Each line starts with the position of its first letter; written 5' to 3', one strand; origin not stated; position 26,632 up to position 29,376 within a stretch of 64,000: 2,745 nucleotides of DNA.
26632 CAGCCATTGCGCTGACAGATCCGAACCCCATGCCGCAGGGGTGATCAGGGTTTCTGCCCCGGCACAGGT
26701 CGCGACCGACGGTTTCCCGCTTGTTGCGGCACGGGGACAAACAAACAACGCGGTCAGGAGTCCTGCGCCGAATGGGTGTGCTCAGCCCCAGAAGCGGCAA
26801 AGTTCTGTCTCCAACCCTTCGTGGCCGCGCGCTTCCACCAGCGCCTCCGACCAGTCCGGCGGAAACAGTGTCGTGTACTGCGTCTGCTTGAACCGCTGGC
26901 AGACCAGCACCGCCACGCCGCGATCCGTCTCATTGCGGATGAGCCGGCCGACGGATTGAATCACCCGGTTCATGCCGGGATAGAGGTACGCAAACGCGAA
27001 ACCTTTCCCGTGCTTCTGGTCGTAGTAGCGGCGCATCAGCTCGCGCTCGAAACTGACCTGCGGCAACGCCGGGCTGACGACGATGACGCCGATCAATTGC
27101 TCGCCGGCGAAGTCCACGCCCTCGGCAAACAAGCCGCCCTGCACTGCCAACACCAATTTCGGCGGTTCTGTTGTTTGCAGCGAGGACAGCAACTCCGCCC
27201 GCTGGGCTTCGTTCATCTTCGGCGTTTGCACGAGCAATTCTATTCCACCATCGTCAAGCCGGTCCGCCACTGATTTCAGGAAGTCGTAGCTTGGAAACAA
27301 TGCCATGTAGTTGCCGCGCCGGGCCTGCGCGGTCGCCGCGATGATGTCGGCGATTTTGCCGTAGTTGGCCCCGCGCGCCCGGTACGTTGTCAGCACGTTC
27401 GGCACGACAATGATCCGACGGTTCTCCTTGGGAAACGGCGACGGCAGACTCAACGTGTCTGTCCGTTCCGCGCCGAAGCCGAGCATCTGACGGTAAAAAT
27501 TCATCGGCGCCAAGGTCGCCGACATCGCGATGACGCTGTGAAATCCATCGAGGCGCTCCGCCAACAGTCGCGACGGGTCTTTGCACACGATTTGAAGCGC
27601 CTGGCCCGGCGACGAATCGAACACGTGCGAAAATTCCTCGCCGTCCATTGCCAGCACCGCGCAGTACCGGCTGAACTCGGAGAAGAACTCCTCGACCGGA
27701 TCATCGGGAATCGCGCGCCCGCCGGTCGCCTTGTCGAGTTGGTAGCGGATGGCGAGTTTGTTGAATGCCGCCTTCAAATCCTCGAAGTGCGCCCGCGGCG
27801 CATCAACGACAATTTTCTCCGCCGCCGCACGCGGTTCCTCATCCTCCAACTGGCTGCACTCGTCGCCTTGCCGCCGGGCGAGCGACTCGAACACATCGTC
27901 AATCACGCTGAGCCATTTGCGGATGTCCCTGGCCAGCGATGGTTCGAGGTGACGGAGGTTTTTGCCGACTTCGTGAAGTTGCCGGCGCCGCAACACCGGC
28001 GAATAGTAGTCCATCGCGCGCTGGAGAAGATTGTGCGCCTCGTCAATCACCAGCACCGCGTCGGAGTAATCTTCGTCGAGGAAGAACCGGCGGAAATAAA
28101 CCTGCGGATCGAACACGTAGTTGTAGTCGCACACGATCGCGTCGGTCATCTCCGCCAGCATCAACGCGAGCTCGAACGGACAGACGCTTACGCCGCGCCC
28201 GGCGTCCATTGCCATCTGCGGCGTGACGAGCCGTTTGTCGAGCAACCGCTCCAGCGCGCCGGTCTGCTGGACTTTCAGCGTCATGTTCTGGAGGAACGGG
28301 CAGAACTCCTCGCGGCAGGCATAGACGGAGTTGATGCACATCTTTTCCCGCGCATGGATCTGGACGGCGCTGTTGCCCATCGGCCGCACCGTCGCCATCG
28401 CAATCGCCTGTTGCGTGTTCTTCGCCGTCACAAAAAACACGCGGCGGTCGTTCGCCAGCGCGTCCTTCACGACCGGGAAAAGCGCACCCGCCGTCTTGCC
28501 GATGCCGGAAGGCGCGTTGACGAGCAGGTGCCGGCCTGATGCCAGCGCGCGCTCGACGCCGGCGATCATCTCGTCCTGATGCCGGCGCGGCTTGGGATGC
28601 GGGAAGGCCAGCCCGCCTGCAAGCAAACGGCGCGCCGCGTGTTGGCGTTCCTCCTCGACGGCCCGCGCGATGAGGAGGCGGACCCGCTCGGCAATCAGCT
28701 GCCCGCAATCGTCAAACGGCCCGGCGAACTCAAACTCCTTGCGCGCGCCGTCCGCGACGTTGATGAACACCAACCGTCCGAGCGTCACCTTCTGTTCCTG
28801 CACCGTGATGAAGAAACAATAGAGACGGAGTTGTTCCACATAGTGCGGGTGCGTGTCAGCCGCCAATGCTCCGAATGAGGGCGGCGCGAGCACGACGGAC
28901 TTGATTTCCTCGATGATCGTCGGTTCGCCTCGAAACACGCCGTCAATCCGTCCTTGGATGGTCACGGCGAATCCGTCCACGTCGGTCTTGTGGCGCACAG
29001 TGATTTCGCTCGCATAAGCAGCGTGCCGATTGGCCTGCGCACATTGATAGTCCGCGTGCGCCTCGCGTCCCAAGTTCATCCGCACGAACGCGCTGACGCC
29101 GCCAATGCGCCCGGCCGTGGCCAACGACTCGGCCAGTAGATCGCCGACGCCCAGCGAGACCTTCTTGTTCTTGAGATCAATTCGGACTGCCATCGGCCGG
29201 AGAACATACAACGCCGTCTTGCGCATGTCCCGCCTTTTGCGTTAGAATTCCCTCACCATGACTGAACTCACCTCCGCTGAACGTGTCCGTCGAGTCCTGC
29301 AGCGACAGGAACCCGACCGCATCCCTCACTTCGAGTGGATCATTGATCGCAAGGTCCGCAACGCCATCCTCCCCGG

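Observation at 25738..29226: DinG/XPD-type Fe-S helicase with an N-terminal PD-(D/E)XK-like module, next to a zinc-ribbon membrane protein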

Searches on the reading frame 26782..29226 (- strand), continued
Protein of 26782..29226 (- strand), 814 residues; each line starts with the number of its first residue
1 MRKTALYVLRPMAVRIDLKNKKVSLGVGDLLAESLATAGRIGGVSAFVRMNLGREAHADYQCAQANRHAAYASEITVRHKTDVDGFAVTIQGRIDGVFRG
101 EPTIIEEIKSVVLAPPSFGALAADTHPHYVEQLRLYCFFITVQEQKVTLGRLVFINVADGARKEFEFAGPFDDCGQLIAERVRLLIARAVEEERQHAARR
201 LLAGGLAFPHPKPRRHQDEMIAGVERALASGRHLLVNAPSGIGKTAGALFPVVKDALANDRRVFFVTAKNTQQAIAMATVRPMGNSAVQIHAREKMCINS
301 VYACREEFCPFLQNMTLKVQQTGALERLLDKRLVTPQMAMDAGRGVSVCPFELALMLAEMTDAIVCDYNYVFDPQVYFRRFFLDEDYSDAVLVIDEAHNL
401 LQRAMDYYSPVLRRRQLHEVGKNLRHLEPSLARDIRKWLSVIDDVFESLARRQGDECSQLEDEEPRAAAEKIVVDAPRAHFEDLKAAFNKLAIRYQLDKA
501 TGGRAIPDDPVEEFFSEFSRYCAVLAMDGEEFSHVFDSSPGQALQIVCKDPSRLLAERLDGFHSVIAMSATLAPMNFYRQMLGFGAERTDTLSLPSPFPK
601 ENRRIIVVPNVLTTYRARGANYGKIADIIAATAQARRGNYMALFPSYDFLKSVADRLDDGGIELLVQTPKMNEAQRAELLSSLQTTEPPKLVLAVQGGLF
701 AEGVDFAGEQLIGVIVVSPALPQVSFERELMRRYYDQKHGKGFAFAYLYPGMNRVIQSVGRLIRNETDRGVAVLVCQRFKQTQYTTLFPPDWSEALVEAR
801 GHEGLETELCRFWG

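Call 26: find_encoding_contigs(protein=P0002, flank=8000, max_places=3)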
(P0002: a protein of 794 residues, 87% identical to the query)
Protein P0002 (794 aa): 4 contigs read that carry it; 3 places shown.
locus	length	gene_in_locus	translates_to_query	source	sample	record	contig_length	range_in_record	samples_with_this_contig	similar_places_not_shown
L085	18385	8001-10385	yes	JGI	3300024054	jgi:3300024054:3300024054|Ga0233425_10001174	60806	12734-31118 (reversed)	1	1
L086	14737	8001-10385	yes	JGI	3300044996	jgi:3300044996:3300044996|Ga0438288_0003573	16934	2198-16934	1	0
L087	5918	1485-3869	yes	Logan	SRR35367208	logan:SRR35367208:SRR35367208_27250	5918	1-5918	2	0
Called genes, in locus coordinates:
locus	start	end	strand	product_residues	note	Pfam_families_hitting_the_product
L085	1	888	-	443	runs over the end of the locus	PF20245:DUF6600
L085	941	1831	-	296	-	PF00551:Formyl_trans_N, PF02911:Formyl_trans_C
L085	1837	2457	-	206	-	PF00406:ADK, PF13207:AAA_17, PF13238:AAA_18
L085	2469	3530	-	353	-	PF04055:Radical_SAM, PF19288:CofH_C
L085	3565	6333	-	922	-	-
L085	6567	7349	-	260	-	PF02621:VitK2_biosynth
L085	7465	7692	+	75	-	PF09720:Unstab_antitox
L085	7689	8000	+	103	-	PF05016:ParE_toxin (weak)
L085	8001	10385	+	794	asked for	PF00270:DEAD (faint), PF06733:DEAD_2, PF13307:Helicase_C_2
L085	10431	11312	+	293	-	PF14235:DUF4337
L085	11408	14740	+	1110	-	-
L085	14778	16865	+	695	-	PF09492:Pec_lyase (faint), PF13249:SQHop_cyclase_N, PF13243:SQHop_cyclase_C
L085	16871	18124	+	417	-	PF04055:Radical_SAM, PF11946:DUF3463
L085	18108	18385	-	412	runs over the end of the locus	PF05977:MFS_3, PF07690:MFS_1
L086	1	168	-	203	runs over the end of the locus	-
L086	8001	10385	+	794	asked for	PF00270:DEAD (faint), PF06733:DEAD_2, PF13307:Helicase_C_2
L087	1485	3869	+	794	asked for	PF00270:DEAD (faint), PF06733:DEAD_2, PF13307:Helicase_C_2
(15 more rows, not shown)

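Call 50: predict_structure(alignment_id=A2)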
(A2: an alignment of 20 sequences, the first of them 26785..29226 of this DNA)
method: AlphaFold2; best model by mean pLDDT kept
length: 814 residues; sequences in the alignment: 20
mean_pLDDT: 80.2   pTM: 0.77
mean pLDDT of the five models: 80.2, 74.8, 73.7, 71.9, 66.8
residues with pLDDT >= 90: 196; 70-90: 481; 50-70: 78; < 50: 59
segments of 3 or more residues with pLDDT < 50: 1-11, 29-42, 300-304, 374-385, 455-467, 721-724
pLDDT, mean of each block of 10 residues (from residue 1): 25 77 74 40 57 82 89 86 93 85 88 81 82 89 87 87 90 89 89 89 86 80 95 88 85 93 84 83 88 68 53 74 89 91 86 84 84 47 59 87 84 92 88 94 91 48 46 86 84 82 72 85 81 88 89 85 89 79 89 83 86 80 91 89 88 86 87 83 87 82 63 79 58 81 73 71 74 82 72 80 84 88
secondary structure, 60 per line:
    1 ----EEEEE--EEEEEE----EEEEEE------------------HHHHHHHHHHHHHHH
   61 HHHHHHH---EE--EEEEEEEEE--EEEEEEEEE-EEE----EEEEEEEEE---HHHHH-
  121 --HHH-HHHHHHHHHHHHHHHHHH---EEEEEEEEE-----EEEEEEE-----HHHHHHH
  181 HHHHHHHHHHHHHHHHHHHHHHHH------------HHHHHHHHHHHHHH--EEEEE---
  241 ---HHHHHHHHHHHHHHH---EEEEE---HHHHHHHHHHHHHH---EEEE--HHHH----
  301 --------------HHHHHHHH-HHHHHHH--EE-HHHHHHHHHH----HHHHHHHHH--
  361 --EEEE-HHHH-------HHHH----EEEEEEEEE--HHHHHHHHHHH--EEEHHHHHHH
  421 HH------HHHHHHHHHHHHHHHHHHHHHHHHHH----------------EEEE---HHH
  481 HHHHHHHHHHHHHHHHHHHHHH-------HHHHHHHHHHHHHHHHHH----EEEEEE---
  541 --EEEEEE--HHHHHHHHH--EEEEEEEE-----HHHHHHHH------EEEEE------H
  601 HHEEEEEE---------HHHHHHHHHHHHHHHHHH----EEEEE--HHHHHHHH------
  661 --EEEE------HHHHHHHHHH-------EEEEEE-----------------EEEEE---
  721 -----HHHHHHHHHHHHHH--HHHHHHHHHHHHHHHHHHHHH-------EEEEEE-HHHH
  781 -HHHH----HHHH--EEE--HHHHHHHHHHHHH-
elements in order (helices of 4 or more, strands of 3 or more residues): E5-9 E12-17 E22-27 H46-67 E75-83 E86-94 E96-98 E103-111 H115-119 H127-144 E148-156 E162-168 H174-204 H217-230 E233-237 H244-258 E262-266 H270-283 E287-290 H293-296 H315-322 H324-330 H336-345 H350-358 E363-366 H368-371 H379-382 E387-395 H398-408 E411-413 H414-422 H429-454 E471-474 H478-502 H510-527 E532-537 E543-548 H551-559 E562-569 H575-582 E589-593 E603-608 H618-635 E640-644 H647-654 E663-666 H673-682 E690-695 E713-717 H726-739 H742-762 E770-775 H777-780 H782-785 H790-793 E796-798 H801-813

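Call 56: fold_search(model_id=the predicted structure, library=pdb)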
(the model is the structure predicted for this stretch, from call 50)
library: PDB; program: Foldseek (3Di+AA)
matches with E <= 10: 1483; with E <= 0.001: 354
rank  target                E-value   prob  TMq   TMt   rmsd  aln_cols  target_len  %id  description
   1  9kqh_A                1.9e-47  1.00  0.65  0.71   6.6       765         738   27  Crystal structure of Finegoldia magna DinG in complex with ssDNA and ADPNP (released 2025-12-03)
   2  9p55                  2.0e-30  1.00  0.55  0.70   6.6       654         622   20  Structure of DNA-free long form XPD from Thermoplasma acidophilum (released 2026-01-21)
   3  5h8w_A                4.0e-28  1.00  0.53  0.70   6.9       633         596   20  XPD mechanism (released 2016-01-13)
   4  4a15_A                6.2e-28  1.00  0.53  0.71   6.9       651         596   20  Crystal structure of an XPD DNA complex (released 2012-02-01)
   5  2vsf                  3.1e-25  1.00  0.52  0.69   6.8       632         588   19  Structure of XPD from Thermoplasma acidophilum (released 2008-07-08)
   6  8rev_A                1.2e-24  1.00  0.59  0.67   5.7       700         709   18  Structure of XPD stalled at a Y-fork DNA containing a interstrand crosslink (released 2024-05-29)
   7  9pd3_B                4.1e-24  1.00  0.57  0.65   6.0       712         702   17  NER dual incision complex - DuIS (released 2026-02-18)
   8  8ebt_B                4.1e-24  1.00  0.57  0.67   6.0       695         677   18  XPA repositioning Core7 of TFIIH relative to XPC-DNA lesion (Cy5) (released 2023-04-19)
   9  7o4i_0                4.3e-24  1.00  0.58  0.62   6.3       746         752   16  Yeast RNA polymerase II transcription pre-initiation complex with initial transcription bubble (released 2021-06-16)
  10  6ro4_B                5.7e-24  1.00  0.58  0.68   5.9       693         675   18  Structure of the core TFIIH-XPA-DNA complex (released 2019-07-03)
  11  9pd4_B                6.0e-24  1.00  0.56  0.63  11.1       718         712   17  NER dual incision complex - DuIM (released 2026-02-18)
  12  5fmf_Y                6.3e-24  1.00  0.52  0.71   6.1       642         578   15  the P-lobe of RNA polymerase II pre-initiation complex (released 2015-11-25)
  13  7k01_0                9.0e-24  1.00  0.53  0.57  11.9       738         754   16  Structure of TFIIH in TFIIH/Rad4-Rad23-Rad33 DNA opening complex (released 2021-07-28)
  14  6fwr_A                2.8e-23  1.00  0.53  0.61   9.3       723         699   17  Structure of DinG in complex with ssDNA (released 2018-12-19)
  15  6fws_A                2.0e-22  1.00  0.48  0.56  11.2       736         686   18  Structure of DinG in complex with ssDNA and ADPBeF (released 2018-12-19)
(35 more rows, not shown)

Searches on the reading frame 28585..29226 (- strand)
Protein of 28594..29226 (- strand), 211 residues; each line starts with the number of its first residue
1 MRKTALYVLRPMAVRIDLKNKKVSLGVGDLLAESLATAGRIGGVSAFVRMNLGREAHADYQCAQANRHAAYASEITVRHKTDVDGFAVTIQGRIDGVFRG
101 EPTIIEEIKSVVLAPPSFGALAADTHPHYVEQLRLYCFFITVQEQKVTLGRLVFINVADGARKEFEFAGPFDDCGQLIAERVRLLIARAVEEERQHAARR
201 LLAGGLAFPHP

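Call 7: search_solved_structures(query=window:28594-29226:-, max_evalue=10, show_alignments=3)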
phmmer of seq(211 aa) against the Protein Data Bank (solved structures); distinct sequences matched with E-value up to 10: 0.

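Call 45: predict_structure(alignment_id=A1)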
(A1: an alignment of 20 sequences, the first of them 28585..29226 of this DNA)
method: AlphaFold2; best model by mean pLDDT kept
length: 214 residues; sequences in the alignment: 20
mean_pLDDT: 84.5   pTM: 0.78
mean pLDDT of the five models: 84.5, 84.3, 83.8, 83.0, 82.8
residues with pLDDT >= 90: 127; 70-90: 51; 50-70: 18; < 50: 18
segments of 3 or more residues with pLDDT < 50: 1-11, 32-38
pLDDT, mean of each block of 10 residues (from residue 1): 40 80 81 43 71 89 96 94 96 95 95 89 91 95 94 92 94 93 92 90 77 59
secondary structure, 60 per line:
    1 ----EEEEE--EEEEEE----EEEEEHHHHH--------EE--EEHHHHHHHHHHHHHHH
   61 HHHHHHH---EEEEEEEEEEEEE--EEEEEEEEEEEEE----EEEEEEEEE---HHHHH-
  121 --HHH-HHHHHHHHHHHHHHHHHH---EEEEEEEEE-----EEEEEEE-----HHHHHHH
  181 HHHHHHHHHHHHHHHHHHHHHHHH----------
elements in order: E5-9 E12-17 E22-26 H27-31 H46-67 E71-83 E86-98 E103-111 H115-119 H127-144 E148-156 E162-168 H174-204

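Call 48: fold_search(model_id=the predicted structure, library=pdb)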
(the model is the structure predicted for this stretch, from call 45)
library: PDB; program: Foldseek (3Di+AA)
matches with E <= 10: 1303; with E <= 0.001: 18
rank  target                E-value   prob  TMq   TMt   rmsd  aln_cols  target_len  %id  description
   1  9kqh_A                4.3e-11  1.00  0.63  0.21   5.4       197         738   20  Crystal structure of Finegoldia magna DinG in complex with ssDNA and ADPNP (released 2025-12-03)
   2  4ic1_G                2.0e-08  1.00  0.52  0.55   5.5       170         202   22  Crystal structure of SSO0001 (released 2013-01-16)
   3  4ic1_B                5.3e-08  1.00  0.48  0.50   2.8       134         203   21  Crystal structure of SSO0001 (released 2013-01-16)
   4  4ic1_A                1.3e-07  1.00  0.52  0.55   5.5       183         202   18  Crystal structure of SSO0001 (released 2013-01-16)
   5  4ic1_D                1.3e-07  1.00  0.50  0.51   5.8       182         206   18  Crystal structure of SSO0001 (released 2013-01-16)
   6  3h4r                  1.2e-05  1.00  0.40  0.39   6.1       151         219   14  Crystal structure of E. coli RecE exonuclease (released 2009-05-26)
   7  6ppr_A                4.8e-05  1.00  0.42  0.13   4.5       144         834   19  Cryo-EM structure of AdnA(D934A)-AdnB(D1014A) in complex with AMPPNP and DNA (released 2019-11-20)
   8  3u44_A                5.4e-05  1.00  0.44  0.10   6.7       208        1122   14  Crystal structure of AddAB-DNA complex (released 2012-03-21)
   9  7sjr_A                6.5e-05  1.00  0.40  0.12   4.7       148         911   18  Cryo-EM structure of AdnA-AdnB(W325A) in complex with DNA and AMPPNP (released 2021-12-22)
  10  9np6_A                7.0e-05  1.00  0.41  0.12   4.8       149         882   19  Cryo-EM structure of AdnA(D934A)-AdnB(D1014A) in complex with AMPPNP and blunt end DNA (released 2025-03-19)
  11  4cei_A                1.1e-04  1.00  0.41  0.09   7.1       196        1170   12  Crystal structure of ADPNP-bound AddAB with a forked DNA substrate (released 2014-03-12)
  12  7lwa_A                1.6e-04  1.00  0.39  0.33  10.8       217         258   10  Human Exonuclease 5 crystal structure (T88E) in complex with ssDNA and Mg (released 2021-07-14)
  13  5zyv_A                1.7e-04  1.00  0.39  0.41   6.7       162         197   10  Crystal structure of human MGME1 with single strand DNA2 and Ca2+ (released 2018-09-19)
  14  6ppu_A                1.9e-04  1.00  0.38  0.16   4.5       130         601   19  Cryo-EM structure of AdnAB-AMPPNP-DNA complex (released 2019-11-20)
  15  7lw9_A                3.9e-04  1.00  0.40  0.33  10.0       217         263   12  Human Exonuclease 5 crystal structure in complex with ssDNA, Sm, and Na (released 2021-07-14)
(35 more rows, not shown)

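Call 60: search_protein_representatives(protein=window:28597-29193:-)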
Query: 199 residues. Proteins with E-value up to 0.001 (for the whole library): 400; up to 1e-10: 101; up to 1e-30: 7. The best 150 are listed.
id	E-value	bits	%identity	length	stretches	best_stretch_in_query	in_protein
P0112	2.0e-57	210.3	57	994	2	1-130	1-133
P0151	4.6e-56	205.8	60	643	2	1-128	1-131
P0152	1.3e-55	204.3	59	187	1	1-175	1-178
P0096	2.2e-49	184.0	54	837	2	1-134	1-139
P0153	1.2e-44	168.6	58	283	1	44-199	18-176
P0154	1.1e-37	145.9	55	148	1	1-133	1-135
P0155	4.2e-31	124.4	39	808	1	1-199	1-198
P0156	1.3e-27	113.1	68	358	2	139-199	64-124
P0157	5.3e-27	111.1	37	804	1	1-198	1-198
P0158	1.2e-24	103.4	58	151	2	137-186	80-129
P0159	4.4e-24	101.5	61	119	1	1-88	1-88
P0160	9.1e-24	100.5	34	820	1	4-199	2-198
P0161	2.4e-23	99.2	37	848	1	3-199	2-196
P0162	2.9e-23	98.9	35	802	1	1-198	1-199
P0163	4.2e-23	98.4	34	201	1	5-198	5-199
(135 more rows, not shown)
